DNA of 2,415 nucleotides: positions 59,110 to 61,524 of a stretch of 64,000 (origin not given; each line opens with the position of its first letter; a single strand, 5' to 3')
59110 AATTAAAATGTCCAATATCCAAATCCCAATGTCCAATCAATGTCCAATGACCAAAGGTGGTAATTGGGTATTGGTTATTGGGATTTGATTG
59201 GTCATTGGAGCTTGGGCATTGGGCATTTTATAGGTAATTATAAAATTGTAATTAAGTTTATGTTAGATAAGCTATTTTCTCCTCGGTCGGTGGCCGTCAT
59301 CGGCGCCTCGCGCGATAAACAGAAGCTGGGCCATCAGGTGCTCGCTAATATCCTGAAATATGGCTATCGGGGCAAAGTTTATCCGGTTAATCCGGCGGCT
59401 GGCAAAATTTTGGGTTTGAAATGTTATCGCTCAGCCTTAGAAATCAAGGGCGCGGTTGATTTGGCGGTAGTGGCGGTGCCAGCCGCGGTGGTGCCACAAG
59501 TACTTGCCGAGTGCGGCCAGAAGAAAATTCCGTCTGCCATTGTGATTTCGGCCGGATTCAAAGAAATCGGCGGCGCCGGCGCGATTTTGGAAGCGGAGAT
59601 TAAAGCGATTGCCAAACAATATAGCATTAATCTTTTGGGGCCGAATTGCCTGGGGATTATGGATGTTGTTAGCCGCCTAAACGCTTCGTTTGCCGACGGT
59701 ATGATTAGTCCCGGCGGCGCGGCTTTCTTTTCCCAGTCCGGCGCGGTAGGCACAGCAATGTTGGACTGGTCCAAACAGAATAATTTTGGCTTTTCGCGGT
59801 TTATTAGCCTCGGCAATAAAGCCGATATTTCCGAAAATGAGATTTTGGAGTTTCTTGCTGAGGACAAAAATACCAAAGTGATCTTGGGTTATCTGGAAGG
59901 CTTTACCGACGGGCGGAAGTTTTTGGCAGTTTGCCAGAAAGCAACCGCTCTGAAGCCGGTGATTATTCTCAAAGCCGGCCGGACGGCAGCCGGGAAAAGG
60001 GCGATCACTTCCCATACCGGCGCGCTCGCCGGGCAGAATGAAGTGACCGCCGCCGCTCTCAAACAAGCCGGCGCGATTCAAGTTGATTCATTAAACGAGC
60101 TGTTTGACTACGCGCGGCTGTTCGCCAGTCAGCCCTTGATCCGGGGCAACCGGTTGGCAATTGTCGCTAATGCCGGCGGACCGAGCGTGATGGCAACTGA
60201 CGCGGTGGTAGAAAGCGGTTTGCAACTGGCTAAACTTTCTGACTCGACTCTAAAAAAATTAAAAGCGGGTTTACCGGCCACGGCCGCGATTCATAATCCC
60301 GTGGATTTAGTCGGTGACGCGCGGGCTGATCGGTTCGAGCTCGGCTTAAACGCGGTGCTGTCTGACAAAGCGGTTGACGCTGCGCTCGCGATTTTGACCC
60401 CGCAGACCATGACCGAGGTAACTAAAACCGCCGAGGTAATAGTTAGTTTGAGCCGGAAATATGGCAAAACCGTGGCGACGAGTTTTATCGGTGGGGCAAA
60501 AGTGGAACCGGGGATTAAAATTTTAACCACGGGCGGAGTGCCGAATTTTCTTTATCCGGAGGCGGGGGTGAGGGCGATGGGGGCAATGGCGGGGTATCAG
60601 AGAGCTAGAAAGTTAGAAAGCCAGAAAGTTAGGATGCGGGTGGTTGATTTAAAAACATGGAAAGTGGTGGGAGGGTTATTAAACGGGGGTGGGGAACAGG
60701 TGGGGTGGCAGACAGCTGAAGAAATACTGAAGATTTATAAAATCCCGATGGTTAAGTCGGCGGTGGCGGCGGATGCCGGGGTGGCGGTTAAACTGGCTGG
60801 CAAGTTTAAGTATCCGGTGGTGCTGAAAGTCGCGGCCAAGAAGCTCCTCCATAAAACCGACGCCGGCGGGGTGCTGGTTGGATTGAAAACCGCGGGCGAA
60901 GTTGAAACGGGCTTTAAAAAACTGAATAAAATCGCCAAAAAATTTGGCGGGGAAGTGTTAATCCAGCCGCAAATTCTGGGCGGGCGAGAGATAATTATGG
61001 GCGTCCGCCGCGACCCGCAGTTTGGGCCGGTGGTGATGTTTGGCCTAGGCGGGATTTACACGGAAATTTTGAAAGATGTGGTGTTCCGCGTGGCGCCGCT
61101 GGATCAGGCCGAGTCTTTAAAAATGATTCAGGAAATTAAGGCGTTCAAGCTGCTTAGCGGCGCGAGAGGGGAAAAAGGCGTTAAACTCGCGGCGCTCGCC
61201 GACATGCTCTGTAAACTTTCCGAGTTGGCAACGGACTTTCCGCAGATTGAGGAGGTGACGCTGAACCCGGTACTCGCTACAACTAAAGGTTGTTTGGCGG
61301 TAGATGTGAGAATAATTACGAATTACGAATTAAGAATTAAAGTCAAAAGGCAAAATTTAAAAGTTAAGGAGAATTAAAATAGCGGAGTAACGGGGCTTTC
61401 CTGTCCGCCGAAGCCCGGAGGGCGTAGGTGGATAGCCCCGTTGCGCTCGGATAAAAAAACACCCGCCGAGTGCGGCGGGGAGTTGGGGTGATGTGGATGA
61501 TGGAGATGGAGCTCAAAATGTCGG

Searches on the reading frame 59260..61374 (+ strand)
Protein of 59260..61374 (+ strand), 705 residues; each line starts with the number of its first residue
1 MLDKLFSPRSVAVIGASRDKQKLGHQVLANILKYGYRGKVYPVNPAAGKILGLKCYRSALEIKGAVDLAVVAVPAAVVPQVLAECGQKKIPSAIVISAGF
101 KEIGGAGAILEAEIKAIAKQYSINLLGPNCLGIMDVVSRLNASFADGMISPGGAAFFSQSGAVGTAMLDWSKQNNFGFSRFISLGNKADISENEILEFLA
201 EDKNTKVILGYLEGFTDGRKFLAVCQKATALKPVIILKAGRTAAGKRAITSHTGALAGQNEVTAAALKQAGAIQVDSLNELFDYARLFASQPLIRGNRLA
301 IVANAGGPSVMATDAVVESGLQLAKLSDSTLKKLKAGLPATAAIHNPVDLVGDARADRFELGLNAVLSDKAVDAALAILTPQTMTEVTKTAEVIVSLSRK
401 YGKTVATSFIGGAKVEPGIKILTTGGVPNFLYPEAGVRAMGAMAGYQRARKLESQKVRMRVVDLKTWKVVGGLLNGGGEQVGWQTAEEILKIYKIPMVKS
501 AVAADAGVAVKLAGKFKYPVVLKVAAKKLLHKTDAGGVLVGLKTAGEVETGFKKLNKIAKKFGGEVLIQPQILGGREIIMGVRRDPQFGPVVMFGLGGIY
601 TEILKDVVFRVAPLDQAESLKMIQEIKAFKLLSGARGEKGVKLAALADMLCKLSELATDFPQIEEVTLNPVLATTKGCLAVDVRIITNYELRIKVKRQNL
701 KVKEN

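Call 8: search_protein_families(library=pfam, proteins=[window:59260-61374:+], max_evalue=0.01)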
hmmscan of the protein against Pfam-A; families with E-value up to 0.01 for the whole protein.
window:59260-61374:+ (705 aa): 5 families
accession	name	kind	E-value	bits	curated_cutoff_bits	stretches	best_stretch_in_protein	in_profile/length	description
PF13549.11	ATP-grasp_5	-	1e-66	224.9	27.6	1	482-686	11-220/221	ATP-grasp domain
PF13607.11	Succ_CoA_lig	-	4.1e-55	185.8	27.4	1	151-288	1-138/138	Succinyl-CoA ligase like flavodoxin domain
PF13380.12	CoA_binding_2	-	6.3e-26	91.5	22.8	1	9-134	1-114/116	CoA binding domain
PF02629.25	CoA_binding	-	1.2e-14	55.2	22.3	1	8-99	3-97/97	CoA binding domain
PF19045.5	Ligase_CoA_2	-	5.1e-09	36.8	23.7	1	300-449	2-157/162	Ligase-CoA domain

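Call 44: find_homologous_proteins(query=window:59260-61374:+, max_evalue=1e-30)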
Query window:59260-61374:+ (705 aa): 8000 proteins with E <= 1e-30 among 8000 candidates; the best 120 are listed.
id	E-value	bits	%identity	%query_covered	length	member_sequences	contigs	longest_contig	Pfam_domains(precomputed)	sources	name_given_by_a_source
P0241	0.0e+0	1511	100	100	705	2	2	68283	PF02629.26,PF13607.12,PF13549.12,PF13380.13,PF19045.5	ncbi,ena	ncbi:MAG: acetate--CoA ligase family protein [Patescibacteria group bacterium]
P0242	2.8e-285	966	64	97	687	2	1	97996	PF00549.25,PF02629.26,PF13607.12,PF13549.12,PF13380.13,PF19045.5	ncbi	ncbi:MAG: acetate--CoA ligase family protein [Patescibacteria group bacterium]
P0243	3.0e-280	950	62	97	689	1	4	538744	PF00549.25,PF02629.26,PF13607.12,PF13549.12,PF13380.13,PF19045.5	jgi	jgi:acetyltransferase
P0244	5.9e-267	906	60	97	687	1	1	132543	PF00549.25,PF02629.26,PF13607.12,PF13549.12,PF13380.13,PF19045.5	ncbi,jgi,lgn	ncbi:MAG: acetate--CoA ligase family protein [Patescibacteria group bacterium]|jgi:acetyltransferase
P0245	3.2e-255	867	59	97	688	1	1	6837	PF02629.26,PF13607.12,PF13549.12,PF13380.13,PF19045.5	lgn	-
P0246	2.0e-233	795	55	98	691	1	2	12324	PF02629.26,PF13607.12,PF13549.12,PF13380.13,PF19045.5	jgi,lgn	-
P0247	5.3e-224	764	51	97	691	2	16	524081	PF00549.25,PF02629.26,PF13607.12,PF13549.12,PF13380.13,PF19045.5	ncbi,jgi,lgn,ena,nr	ncbi:acetate--CoA ligase family protein [Candidatus Falkowbacteria bacterium]|jgi:acetate---CoA liga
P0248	2.5e-216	738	49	97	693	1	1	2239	PF02629.26,PF13607.12,PF13549.12,PF13380.13,PF19045.5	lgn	-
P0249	1.0e-215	736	49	97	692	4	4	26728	PF02629.26,PF13607.12,PF13549.12,PF13380.13,PF19045.5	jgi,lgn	-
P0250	7.3e-214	730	49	98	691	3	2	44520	PF02629.26,PF13607.12,PF13549.12,PF13380.13,PF19045.5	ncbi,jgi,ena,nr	ncbi:MAG TPA: acetate--CoA ligase family protein [Patescibacteria group bacterium]|nr:acetate--CoA l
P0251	2.2e-213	729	48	97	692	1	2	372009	PF02629.26,PF13607.12,PF13549.12,PF13380.13,PF19045.5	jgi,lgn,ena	-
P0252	7.1e-211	720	48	97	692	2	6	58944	PF02629.26,PF13607.12,PF13549.12,PF13380.13,PF19045.5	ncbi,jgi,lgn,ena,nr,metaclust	ncbi:MAG: Acetyl coenzyme A synthetase (ADP forming), alpha domain protein [Parcubacteria group bact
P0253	5.0e-208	711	50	97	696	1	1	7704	PF02629.26,PF13607.12,PF13549.12,PF13380.13,PF19045.5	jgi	-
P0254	1.1e-206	706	49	97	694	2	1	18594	PF02629.26,PF13607.12,PF13549.12,PF13380.13,PF19045.5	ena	-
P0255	1.9e-206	706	48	97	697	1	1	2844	PF02629.26,PF13607.12,PF13549.12,PF13380.13,PF19045.5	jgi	jgi:acetyltransferase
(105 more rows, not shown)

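Call 48: find_encoding_contigs(protein=P0243, flank=3000, max_places=1)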
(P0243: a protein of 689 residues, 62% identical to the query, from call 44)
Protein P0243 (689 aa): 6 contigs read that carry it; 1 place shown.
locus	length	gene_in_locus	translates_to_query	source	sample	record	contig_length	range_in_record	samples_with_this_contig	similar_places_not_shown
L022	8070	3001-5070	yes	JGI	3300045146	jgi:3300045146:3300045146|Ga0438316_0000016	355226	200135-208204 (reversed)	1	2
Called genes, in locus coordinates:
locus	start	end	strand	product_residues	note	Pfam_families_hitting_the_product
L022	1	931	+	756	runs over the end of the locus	PF09826:Beta_propel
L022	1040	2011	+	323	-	PF01544:CorA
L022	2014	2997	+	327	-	PF00294:PfkB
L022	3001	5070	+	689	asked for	PF02629:CoA_binding, PF13380:CoA_binding_2, PF13607:Succ_CoA_lig, PF00549:Ligase_CoA (faint), PF19045:Ligase_CoA_2, PF13549:ATP-grasp_5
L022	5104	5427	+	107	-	-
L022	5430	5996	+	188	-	PF01966:HD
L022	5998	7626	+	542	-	PF03023:MurJ, PF01554:MatE (weak)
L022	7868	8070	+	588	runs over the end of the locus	PF00009:GTP_EFTU, PF03144:GTP_EFTU_D2 (weak), PF00679:EFG_C, PF06421:LepA_C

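Call 89: find_encoding_contigs(protein=P0242, flank=1500, max_places=1)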
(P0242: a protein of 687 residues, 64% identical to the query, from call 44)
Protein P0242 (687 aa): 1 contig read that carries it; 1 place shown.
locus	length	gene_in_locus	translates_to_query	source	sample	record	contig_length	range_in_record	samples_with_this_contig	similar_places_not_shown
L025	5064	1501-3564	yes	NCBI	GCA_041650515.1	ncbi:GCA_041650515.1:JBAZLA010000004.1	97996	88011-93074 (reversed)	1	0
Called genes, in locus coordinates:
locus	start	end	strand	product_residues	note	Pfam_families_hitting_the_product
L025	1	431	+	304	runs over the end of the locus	PF01544:CorA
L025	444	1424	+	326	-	PF00294:PfkB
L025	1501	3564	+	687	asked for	PF02629:CoA_binding, PF13380:CoA_binding_2, PF13607:Succ_CoA_lig, PF00549:Ligase_CoA (faint), PF19045:Ligase_CoA_2, PF13549:ATP-grasp_5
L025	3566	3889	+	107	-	-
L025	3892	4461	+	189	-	PF01966:HD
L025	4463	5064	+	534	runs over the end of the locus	PF01943:Polysacc_synt, PF03023:MurJ, PF13440:Polysacc_synt_3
